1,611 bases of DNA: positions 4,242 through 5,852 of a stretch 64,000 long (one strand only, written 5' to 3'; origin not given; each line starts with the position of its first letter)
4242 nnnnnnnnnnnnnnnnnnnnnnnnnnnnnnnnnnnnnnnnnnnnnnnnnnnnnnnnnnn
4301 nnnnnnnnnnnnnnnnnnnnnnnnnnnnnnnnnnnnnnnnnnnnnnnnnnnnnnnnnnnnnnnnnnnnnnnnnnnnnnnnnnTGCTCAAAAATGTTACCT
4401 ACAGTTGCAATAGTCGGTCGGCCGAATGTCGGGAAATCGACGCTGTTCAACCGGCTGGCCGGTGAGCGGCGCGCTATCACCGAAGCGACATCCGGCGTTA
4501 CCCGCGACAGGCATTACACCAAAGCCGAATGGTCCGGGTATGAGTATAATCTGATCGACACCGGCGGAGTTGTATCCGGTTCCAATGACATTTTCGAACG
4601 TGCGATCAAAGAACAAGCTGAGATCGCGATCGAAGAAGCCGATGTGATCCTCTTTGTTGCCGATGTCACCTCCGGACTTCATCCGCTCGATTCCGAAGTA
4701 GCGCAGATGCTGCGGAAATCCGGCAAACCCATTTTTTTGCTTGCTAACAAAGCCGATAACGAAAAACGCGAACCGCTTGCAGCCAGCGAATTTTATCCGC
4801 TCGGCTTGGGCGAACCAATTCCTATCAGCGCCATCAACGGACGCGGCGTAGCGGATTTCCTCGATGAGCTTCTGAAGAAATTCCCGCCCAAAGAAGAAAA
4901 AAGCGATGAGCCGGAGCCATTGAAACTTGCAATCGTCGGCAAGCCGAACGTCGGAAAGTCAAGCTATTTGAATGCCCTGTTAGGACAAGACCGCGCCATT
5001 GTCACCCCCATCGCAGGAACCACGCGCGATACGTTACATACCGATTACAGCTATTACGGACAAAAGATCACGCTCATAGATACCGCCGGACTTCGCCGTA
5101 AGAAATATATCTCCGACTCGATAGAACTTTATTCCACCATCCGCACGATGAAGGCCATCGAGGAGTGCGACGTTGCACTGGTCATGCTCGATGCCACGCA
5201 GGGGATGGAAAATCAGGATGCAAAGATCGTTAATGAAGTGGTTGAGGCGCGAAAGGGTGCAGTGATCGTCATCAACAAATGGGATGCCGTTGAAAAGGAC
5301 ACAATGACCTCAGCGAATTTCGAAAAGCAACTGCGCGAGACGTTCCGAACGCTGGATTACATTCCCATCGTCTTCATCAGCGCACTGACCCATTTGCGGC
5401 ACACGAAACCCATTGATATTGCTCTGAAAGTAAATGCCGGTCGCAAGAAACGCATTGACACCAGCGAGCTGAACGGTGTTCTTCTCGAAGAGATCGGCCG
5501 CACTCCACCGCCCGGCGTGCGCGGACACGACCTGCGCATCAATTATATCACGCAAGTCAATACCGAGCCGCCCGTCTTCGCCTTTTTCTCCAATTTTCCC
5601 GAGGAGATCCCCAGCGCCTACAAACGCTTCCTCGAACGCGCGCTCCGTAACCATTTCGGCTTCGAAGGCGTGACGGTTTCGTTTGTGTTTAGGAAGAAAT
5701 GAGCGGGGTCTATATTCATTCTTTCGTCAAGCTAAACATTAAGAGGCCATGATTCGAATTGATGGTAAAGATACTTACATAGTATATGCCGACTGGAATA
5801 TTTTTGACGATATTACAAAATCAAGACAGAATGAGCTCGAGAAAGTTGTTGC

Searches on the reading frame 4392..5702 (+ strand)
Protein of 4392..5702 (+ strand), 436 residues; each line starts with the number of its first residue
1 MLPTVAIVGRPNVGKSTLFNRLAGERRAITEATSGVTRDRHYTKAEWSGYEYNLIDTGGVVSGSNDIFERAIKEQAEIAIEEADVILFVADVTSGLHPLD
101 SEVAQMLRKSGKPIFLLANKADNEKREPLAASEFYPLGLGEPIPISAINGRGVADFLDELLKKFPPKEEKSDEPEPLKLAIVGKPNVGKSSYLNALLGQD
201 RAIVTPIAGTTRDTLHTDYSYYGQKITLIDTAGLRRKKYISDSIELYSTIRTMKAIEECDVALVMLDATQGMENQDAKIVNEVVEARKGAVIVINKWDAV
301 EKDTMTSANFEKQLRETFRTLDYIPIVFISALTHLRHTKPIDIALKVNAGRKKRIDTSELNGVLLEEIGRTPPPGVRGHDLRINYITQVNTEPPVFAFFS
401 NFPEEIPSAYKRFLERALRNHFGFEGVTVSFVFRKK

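Call 93: list_cluster_members(proteins=[window:4392-5702:+, window:6710-8131:+, window:9848-11173:-, window:12206-13507:-, window:38530-40998:-, window:59743-61140:+, window:2219-3376:+, window:8135-9157:+])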
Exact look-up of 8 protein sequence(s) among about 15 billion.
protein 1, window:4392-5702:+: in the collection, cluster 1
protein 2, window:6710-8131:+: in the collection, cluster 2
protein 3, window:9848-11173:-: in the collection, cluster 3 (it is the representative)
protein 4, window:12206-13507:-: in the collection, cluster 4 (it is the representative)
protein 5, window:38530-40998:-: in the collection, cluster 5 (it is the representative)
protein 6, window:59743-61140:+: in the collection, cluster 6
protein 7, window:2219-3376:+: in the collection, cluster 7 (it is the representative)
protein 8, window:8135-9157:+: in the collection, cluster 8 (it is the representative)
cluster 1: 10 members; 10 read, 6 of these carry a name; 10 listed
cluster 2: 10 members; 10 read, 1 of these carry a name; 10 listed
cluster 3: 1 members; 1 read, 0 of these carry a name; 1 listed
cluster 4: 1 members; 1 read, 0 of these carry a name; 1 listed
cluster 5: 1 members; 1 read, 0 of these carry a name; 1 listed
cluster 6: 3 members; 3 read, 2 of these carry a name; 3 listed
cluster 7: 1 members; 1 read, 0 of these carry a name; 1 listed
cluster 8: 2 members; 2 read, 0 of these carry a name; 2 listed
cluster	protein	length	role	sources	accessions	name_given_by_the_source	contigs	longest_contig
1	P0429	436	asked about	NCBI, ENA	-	-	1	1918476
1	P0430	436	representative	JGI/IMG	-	GTP-binding protein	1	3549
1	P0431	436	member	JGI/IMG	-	GTPase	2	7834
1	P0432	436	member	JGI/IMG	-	GTP-binding protein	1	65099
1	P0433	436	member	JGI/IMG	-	GTP-binding protein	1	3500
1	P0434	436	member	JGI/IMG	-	GTP-binding protein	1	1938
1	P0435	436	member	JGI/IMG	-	GTPase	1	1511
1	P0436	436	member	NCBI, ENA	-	-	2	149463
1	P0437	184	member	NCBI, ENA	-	-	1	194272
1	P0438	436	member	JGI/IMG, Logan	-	-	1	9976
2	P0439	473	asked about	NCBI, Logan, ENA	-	-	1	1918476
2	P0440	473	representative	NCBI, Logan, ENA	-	-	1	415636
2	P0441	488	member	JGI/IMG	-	D-alanyl-lipoteichoic acid acyltransferase DltB (MBOAT superfamily)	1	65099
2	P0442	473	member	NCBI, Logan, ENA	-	-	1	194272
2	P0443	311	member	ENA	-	-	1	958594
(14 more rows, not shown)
